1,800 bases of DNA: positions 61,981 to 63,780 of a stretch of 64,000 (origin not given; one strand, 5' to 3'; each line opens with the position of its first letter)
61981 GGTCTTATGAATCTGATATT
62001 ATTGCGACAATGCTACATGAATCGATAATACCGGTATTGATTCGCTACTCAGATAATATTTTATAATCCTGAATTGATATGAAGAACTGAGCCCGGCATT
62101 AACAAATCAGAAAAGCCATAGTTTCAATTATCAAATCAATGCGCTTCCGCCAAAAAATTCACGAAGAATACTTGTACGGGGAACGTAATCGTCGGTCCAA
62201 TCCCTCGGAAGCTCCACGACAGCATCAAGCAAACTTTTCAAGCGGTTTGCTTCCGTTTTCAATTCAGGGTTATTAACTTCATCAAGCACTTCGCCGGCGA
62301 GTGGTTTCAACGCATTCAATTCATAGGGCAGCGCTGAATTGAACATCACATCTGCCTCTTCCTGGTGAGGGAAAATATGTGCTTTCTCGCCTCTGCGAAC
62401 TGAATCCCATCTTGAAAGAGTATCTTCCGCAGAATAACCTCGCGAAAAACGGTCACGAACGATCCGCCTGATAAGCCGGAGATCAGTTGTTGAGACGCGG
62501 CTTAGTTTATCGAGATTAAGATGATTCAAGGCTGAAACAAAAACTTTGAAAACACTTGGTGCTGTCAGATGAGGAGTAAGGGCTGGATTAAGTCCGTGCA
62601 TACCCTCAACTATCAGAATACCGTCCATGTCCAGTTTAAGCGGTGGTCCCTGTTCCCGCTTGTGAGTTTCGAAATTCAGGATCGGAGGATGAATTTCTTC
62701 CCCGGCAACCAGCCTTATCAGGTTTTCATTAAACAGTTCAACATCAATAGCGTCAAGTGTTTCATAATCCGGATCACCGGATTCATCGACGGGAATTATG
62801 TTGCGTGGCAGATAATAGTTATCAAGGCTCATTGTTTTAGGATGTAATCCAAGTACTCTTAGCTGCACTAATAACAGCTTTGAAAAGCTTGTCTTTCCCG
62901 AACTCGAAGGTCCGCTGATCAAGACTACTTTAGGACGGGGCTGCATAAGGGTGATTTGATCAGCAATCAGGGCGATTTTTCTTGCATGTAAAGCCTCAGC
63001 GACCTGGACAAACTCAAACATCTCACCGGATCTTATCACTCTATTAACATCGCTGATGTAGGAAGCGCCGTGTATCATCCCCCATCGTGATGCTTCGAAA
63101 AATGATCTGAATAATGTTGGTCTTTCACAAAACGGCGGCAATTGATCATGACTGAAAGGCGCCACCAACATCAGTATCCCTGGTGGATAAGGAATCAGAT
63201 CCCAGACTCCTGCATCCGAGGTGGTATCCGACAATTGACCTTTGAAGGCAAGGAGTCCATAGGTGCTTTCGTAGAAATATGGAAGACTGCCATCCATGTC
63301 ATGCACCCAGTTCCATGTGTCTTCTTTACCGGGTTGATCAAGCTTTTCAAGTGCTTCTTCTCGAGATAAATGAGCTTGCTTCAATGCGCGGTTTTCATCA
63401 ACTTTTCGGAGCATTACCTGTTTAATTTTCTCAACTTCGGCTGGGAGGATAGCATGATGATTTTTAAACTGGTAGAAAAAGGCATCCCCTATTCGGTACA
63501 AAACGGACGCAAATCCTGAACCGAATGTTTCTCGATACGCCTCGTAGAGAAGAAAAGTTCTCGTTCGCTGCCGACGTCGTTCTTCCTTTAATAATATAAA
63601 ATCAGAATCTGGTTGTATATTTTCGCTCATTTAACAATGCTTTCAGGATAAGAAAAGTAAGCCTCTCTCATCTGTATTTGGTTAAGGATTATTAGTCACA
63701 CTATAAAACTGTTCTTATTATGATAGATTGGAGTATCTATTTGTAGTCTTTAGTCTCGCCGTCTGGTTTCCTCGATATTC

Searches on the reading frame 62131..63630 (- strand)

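Call 49: search_protein_families(library=pfam, proteins=[window:62131-63630:-], max_evalue=0.001)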
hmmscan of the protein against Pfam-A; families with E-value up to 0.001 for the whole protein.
window:62131-63630:- (499 aa): 1 family
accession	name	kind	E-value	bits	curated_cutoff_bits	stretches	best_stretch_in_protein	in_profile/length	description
PF00485.24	PRK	-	2e-17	64.1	22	1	236-432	2-189/196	Phosphoribulokinase / Uridine kinase family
